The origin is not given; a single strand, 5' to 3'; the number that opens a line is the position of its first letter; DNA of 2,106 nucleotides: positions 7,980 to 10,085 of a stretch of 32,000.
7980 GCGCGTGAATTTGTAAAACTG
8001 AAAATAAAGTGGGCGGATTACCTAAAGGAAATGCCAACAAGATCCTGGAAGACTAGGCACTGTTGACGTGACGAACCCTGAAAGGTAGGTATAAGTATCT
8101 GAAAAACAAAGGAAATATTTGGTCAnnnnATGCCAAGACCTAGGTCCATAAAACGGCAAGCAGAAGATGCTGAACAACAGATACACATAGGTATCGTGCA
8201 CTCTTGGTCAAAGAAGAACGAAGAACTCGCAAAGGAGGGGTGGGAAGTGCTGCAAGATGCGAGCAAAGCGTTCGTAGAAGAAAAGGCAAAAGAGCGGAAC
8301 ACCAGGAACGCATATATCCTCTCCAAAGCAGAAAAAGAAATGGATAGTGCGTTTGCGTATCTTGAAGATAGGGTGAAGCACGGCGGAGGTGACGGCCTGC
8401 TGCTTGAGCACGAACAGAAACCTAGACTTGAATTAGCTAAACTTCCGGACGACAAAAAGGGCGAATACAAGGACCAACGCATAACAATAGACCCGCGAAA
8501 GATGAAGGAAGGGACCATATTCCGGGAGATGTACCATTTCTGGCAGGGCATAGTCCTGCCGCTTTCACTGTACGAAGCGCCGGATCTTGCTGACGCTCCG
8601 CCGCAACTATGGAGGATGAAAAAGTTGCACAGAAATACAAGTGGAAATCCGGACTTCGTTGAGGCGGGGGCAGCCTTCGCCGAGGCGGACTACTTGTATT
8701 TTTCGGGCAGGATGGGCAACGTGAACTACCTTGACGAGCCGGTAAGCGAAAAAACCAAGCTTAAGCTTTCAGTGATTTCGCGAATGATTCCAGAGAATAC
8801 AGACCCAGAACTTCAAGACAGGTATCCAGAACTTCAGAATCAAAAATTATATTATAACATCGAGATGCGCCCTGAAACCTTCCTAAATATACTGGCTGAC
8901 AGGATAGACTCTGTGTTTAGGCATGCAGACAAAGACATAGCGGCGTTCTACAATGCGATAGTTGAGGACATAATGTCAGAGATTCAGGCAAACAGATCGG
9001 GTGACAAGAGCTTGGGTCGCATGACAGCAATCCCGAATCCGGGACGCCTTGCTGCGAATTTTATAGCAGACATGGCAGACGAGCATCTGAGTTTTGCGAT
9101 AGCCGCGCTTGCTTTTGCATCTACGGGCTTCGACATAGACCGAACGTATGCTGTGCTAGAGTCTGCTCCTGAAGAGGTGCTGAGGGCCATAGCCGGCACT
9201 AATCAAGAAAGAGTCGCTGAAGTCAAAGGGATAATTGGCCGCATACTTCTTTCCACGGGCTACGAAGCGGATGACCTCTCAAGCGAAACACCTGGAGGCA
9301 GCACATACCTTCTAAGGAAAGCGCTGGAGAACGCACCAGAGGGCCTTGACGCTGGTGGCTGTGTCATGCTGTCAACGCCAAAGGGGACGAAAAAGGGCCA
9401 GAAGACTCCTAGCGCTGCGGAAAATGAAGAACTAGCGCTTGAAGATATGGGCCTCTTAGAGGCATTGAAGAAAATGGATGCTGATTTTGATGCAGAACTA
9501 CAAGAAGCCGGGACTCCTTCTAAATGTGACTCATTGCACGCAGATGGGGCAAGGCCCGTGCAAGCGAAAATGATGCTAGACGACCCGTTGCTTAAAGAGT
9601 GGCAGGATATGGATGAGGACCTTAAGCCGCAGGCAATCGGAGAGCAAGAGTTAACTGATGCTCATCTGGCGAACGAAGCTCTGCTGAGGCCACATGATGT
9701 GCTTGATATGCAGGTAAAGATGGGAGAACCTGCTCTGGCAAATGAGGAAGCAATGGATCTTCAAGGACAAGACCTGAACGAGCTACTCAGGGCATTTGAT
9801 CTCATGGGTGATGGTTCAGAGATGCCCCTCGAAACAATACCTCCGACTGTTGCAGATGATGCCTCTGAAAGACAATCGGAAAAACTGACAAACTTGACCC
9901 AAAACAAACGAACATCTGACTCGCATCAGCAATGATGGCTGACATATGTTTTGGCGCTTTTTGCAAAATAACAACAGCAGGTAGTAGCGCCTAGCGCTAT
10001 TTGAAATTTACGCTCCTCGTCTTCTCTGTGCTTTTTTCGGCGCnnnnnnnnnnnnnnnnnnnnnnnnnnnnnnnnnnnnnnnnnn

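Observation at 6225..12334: Three ImmA/IrrE-like HExxH paralogs surround a winged-helix-fused metallophosphoesterase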

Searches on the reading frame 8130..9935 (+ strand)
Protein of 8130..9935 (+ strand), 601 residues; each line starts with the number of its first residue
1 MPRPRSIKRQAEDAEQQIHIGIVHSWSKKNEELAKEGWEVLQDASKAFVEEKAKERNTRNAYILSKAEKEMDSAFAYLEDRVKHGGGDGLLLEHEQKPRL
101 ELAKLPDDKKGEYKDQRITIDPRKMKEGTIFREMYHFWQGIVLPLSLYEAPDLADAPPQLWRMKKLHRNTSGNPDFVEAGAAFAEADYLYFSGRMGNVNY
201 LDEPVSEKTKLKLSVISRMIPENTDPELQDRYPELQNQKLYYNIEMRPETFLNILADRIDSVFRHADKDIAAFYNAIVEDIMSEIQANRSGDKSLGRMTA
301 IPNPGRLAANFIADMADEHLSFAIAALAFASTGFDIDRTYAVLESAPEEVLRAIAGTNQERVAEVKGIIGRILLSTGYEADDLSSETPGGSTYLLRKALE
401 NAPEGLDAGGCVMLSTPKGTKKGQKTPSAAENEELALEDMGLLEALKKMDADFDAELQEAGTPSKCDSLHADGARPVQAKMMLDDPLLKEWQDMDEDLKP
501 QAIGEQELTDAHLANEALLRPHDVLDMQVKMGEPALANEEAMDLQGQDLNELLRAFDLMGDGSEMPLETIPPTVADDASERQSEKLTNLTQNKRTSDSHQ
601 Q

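Call 3: search_protein_families(library=pfam, proteins=[window:8130-9935:+], max_evalue=1)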
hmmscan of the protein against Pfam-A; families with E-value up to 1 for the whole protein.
window:8130-9935:+ (601 aa): 2 families
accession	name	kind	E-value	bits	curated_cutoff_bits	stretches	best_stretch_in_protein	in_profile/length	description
PF09567.15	RE_MamI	-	0.093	12.8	25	1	106-144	94-133/183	MamI restriction endonuclease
PF21329.2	CYP38_PsbQ-like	-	0.28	12.1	27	0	5-83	18-95/117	Peptidyl-prolyl cis-trans isomerase CYP38-like, PsbQ-like domain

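Call 16: search_protein_families(library=ncbifam, proteins=[window:8130-9935:+], max_evalue=0.1)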
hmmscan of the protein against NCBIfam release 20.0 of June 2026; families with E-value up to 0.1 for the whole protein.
window:8130-9935:+ (601 aa): 0 families

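Call 17: search_protein_families(library=padloc, proteins=[window:8130-9935:+], max_evalue=0.1)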
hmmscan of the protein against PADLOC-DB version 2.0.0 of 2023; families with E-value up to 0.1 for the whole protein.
window:8130-9935:+ (601 aa): 0 families

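Call 18: search_protein_families(library=phrogs, proteins=[window:8130-9935:+], max_evalue=0.1)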
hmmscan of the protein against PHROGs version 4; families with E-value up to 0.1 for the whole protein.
window:8130-9935:+ (601 aa): 0 families
